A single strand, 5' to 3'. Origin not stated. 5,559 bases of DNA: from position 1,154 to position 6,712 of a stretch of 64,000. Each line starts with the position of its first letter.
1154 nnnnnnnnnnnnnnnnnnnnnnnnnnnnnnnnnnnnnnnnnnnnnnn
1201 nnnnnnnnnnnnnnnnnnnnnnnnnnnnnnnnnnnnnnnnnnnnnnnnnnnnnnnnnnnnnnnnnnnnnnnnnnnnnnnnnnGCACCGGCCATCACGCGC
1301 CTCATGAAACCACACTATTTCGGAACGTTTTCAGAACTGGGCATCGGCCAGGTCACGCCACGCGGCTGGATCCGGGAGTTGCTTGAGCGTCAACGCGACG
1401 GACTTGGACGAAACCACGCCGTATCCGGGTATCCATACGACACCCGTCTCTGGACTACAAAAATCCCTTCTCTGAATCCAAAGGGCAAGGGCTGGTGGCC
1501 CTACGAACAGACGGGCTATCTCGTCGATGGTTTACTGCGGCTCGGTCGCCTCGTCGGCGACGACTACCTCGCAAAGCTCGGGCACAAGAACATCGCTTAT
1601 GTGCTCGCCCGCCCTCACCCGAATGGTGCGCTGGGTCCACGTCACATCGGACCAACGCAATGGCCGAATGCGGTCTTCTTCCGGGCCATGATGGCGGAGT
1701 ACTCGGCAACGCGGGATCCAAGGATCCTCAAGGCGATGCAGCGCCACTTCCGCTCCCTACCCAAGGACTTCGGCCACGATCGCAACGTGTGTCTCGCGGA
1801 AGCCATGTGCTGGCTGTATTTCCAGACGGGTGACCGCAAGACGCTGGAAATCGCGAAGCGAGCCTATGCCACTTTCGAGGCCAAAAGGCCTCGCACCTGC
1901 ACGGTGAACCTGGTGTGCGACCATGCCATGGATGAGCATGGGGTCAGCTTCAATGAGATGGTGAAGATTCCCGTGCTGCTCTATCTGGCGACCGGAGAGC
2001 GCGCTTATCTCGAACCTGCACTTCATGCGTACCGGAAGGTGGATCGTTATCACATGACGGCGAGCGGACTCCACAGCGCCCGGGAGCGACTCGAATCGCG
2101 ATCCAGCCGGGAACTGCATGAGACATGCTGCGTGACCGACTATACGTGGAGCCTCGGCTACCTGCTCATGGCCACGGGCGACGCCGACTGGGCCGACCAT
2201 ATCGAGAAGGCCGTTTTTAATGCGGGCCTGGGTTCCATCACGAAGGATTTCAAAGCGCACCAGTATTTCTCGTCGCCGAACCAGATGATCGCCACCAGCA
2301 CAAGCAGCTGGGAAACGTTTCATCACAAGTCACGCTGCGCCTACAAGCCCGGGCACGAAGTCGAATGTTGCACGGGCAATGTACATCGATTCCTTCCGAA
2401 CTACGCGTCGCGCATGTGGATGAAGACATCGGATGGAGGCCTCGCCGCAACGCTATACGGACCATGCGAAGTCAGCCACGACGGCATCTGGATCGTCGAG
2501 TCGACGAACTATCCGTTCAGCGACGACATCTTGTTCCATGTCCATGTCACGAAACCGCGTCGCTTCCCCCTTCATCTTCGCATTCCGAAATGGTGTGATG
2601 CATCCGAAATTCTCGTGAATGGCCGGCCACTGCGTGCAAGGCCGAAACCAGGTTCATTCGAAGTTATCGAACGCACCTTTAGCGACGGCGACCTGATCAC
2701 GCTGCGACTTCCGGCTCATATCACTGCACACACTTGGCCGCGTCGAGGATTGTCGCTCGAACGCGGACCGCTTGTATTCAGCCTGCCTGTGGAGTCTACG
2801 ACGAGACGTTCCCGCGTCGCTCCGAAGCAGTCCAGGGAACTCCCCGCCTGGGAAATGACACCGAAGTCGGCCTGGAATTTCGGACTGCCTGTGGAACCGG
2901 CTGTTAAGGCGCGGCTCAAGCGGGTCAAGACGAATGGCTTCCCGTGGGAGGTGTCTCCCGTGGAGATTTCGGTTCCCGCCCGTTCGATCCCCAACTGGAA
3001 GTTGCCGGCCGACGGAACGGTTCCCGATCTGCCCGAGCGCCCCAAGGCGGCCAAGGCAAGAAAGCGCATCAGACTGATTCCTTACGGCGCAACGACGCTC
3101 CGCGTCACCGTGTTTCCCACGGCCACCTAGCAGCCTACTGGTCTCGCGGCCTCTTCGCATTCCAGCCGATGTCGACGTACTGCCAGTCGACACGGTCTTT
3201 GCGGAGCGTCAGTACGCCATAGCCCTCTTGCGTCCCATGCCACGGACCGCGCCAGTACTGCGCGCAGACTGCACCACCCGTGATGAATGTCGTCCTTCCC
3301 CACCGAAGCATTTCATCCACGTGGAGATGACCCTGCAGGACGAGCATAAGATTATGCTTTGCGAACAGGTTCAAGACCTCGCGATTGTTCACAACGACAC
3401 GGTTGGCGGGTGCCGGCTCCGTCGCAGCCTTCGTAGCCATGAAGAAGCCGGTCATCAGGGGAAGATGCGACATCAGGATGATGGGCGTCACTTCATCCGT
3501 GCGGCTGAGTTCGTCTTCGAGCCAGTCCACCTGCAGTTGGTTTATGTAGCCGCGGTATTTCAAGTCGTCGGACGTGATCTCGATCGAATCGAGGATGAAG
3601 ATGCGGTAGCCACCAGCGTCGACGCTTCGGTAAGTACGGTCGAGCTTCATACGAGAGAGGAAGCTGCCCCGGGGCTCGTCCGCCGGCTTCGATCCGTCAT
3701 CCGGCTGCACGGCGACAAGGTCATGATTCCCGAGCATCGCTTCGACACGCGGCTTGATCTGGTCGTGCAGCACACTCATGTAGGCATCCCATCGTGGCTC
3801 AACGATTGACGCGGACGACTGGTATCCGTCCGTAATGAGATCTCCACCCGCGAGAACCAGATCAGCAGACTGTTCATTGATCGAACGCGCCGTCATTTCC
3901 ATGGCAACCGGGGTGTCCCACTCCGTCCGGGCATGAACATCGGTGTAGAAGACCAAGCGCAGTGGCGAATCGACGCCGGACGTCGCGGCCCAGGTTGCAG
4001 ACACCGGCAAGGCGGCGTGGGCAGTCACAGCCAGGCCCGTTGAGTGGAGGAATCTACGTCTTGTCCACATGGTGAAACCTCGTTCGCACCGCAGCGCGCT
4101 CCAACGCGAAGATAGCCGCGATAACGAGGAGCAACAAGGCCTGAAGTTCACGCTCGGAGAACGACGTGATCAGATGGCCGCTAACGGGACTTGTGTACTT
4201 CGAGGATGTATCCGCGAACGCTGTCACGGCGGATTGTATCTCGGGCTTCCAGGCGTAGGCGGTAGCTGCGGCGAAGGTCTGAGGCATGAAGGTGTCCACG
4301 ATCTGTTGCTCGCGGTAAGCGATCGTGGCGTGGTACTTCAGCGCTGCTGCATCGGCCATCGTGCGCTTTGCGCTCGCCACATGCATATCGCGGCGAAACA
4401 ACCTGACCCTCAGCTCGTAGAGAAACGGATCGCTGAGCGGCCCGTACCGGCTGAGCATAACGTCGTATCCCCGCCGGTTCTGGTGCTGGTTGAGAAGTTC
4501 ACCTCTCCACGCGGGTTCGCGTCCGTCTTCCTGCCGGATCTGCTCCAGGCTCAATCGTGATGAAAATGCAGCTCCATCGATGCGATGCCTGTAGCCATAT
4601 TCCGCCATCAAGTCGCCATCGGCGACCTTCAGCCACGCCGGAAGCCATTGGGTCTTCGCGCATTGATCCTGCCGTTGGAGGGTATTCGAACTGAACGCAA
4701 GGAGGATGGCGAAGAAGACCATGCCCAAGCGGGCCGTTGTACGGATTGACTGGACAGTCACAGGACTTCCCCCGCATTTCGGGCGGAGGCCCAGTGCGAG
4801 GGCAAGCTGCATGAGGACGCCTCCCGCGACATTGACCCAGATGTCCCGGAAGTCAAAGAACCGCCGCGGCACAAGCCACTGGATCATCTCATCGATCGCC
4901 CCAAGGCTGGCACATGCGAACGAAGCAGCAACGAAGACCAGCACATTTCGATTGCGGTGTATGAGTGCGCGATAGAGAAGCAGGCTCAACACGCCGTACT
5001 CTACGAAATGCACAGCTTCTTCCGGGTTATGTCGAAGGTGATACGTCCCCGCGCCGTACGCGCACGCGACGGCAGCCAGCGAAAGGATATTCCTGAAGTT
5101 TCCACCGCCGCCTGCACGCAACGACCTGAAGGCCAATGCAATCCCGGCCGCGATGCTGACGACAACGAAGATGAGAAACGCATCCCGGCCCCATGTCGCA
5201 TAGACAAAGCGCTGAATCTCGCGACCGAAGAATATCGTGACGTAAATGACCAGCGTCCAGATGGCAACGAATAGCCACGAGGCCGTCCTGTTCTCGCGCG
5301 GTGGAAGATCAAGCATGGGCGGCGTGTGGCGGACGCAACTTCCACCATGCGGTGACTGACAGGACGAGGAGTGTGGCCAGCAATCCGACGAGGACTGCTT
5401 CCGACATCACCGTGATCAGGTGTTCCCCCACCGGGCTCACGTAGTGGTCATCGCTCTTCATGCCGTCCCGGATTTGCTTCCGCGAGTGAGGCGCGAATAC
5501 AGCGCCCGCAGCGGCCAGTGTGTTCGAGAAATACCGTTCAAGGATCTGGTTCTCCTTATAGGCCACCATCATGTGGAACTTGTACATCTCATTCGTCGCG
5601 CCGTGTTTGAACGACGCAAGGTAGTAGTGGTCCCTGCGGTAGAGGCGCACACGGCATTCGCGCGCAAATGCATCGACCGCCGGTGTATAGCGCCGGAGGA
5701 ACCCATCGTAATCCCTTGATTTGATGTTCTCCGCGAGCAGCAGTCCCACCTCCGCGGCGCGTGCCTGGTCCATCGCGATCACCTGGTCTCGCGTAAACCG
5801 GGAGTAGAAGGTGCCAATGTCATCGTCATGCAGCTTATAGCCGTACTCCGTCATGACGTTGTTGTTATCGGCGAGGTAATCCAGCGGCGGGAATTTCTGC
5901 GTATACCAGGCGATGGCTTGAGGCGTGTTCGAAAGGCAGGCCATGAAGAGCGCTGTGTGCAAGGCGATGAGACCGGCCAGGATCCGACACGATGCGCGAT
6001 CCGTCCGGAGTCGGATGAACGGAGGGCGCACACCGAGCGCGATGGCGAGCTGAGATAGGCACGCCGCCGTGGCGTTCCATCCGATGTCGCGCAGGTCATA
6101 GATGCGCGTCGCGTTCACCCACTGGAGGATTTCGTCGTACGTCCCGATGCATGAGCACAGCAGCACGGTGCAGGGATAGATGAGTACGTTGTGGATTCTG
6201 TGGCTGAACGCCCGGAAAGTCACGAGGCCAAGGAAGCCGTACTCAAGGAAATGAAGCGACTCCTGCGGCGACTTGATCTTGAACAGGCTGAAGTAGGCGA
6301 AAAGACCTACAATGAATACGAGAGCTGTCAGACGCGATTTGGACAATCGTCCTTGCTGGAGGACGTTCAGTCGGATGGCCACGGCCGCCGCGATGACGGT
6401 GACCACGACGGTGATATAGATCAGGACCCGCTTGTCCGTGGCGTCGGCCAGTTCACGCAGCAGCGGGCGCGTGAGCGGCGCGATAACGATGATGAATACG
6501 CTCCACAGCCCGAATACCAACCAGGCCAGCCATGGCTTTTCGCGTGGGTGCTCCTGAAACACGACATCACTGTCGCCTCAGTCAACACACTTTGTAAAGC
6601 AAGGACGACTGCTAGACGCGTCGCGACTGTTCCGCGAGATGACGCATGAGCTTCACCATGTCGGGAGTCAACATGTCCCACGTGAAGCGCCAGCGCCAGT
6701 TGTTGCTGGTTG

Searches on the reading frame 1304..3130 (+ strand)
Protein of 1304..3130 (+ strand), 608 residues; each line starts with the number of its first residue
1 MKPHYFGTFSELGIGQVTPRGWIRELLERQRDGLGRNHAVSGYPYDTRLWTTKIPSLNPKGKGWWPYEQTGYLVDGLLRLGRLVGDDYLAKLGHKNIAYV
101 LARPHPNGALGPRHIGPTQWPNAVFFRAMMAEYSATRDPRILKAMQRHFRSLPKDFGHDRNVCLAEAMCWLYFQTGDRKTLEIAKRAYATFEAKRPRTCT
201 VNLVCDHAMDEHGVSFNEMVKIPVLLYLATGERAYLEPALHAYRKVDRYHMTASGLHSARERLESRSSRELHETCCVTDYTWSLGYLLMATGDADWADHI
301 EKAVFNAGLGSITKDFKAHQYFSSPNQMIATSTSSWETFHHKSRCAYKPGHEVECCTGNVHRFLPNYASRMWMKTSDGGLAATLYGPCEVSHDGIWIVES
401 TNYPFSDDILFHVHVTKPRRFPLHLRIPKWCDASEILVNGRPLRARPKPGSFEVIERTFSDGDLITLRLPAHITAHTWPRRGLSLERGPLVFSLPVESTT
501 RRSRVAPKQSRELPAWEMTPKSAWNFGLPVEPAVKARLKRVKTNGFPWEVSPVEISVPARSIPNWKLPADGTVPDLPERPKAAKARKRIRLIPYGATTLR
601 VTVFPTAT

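Call 35: search_protein_families(library=pfam, proteins=[window:1304-3130:+], max_evalue=0.00001)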
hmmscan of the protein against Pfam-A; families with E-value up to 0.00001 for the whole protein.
window:1304-3130:+ (608 aa): 2 families
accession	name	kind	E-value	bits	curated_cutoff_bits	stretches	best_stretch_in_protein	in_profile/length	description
PF20736.2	Glyco_hydro127M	-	5.1e-18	65.4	24.2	1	380-470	2-94/95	Beta-L-arabinofuranosidase, GH127 middle domain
PF07944.18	Beta-AFase-like_GH127_cat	-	5.4e-16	59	24.9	1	128-368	133-375/376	Beta-L-arabinofuranosidase, GH127 catalytic domain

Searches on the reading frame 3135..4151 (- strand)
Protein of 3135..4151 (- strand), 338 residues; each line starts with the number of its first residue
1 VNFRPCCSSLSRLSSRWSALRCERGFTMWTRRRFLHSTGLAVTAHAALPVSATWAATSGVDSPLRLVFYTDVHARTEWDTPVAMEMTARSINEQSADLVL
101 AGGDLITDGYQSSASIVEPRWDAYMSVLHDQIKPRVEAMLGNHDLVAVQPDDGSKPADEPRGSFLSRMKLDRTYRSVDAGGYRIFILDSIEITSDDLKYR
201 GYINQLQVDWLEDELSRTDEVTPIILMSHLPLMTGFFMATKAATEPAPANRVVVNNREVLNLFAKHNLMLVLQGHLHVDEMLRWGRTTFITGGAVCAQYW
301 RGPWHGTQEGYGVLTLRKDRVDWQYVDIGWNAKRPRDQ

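Call 35: search_protein_families(library=pfam, proteins=[window:3135-4151:-], max_evalue=0.00001)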
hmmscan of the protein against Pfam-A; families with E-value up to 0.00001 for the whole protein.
window:3135-4151:- (338 aa): 1 family
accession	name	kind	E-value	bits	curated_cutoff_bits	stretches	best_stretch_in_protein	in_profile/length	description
PF00149.33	Metallophos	-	1e-11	46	21.5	1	65-278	2-190/191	Calcineurin-like phosphoesterase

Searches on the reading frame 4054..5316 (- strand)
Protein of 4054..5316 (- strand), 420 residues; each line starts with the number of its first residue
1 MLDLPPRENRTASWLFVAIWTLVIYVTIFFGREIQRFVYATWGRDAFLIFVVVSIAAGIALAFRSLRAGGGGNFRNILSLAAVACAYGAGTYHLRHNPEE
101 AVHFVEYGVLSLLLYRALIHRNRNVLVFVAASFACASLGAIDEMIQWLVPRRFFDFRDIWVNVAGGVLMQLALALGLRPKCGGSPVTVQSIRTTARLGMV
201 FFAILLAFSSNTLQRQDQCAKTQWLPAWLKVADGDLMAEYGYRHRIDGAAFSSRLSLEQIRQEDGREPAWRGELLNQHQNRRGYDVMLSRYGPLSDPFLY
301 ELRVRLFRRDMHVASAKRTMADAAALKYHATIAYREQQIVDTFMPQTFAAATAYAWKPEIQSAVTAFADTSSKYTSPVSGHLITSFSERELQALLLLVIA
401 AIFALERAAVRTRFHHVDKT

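Call 35: search_protein_families(library=pfam, proteins=[window:4054-5316:-], max_evalue=0.00001)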
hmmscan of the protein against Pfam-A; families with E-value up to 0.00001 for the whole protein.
window:4054-5316:- (420 aa): 1 family
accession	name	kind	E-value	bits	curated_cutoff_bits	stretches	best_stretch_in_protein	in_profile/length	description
PF04892.17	VanZ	-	7.4e-10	40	30.1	1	98-171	56-120/126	VanZ like family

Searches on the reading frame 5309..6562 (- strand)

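Call 35: search_protein_families(library=pfam, proteins=[window:5309-6562:-], max_evalue=0.00001)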
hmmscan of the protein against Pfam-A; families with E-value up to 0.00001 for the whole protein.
window:5309-6562:- (417 aa): 1 family
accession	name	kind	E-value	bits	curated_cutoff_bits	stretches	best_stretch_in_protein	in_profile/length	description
PF04892.17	VanZ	-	1.7e-06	29.1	30.1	1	47-172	2-120/126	VanZ like family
